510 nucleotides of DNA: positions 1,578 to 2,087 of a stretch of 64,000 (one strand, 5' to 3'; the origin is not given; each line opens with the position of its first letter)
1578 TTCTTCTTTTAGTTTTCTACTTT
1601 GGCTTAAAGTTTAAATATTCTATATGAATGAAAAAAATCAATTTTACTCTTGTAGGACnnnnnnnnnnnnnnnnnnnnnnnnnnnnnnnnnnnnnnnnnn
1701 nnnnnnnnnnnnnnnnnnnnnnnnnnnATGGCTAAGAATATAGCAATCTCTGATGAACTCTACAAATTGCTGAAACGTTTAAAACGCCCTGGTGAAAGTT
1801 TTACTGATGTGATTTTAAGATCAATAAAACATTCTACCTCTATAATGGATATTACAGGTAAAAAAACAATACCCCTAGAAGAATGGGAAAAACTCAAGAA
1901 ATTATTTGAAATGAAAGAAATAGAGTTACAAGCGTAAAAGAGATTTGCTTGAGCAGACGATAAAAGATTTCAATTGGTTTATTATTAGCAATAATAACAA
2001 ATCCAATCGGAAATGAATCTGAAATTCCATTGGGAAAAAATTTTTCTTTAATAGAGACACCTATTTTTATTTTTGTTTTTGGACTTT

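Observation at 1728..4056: Three uncharacterised genes (orphan RHH antitoxin, 444-aa and 136-aa unknowns) wedged beside the RM remnant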

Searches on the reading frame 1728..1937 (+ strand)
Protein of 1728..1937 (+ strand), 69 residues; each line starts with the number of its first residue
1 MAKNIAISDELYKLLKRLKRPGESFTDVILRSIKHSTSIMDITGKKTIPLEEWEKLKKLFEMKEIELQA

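Call 3: search_protein_families(library=pfam, proteins=[window:1728-1937:+], max_evalue=1)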
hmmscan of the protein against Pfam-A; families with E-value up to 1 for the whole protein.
window:1728-1937:+ (69 aa): 3 families
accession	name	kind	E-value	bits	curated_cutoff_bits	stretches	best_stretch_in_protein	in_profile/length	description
PF02697.20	VAPB_antitox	-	9.7e-12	45.9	27.9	1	3-60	1-64/69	Putative antitoxin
PF24434.1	DUF7557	-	0.0046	16.8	25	1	3-30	2-29/45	Family of unknown function (DUF7557)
PF17206.9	SeqA_N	-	0.036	13.8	23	1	3-31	2-30/36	SeqA protein N-terminal domain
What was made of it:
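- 1728..1937 (+): Orphan VapB-type ribbon-helix-helix gene (69 aa). An alternative ATG at 1707 would give 76 aa. PF02697 at E = 9.7e-12 (call 3).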

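Call 4: search_protein_families(library=padloc, proteins=[window:1728-1937:+], max_evalue=1)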
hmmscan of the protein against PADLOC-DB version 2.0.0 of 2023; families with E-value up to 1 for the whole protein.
window:1728-1937:+ (69 aa): 0 families

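Call 6: search_protein_families(library=ncbifam, proteins=[window:1728-1937:+], max_evalue=1)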
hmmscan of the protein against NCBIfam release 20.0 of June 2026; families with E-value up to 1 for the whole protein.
window:1728-1937:+ (69 aa): 4 families
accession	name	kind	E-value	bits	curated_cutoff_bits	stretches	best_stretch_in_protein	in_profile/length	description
NF010249.0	PRK13696.1-1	equivalog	8.8e-11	41.8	90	1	1-60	2-58/72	hypothetical protein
NF010250.0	PRK13696.1-2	equivalog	0.0024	17.9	118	1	1-66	1-66/75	hypothetical protein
NF041551.1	YlcI_YnfO_N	subfamily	0.01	15.9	30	1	5-33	7-35/42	YlcI/YnfO family protein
TIGR02190.1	GlrX-dom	hypoth_equivalog_domain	0.12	12.3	99.3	1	17-49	27-59/79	glutaredoxin-family domain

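Call 7: search_protein_families(library=phrogs, proteins=[window:1728-1937:+], max_evalue=1)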
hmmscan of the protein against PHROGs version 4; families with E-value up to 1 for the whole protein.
window:1728-1937:+ (69 aa): 1 family
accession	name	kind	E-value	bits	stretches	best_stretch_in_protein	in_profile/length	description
phrog_11480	-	unknown function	0.08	14.2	1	3-29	34-60/68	-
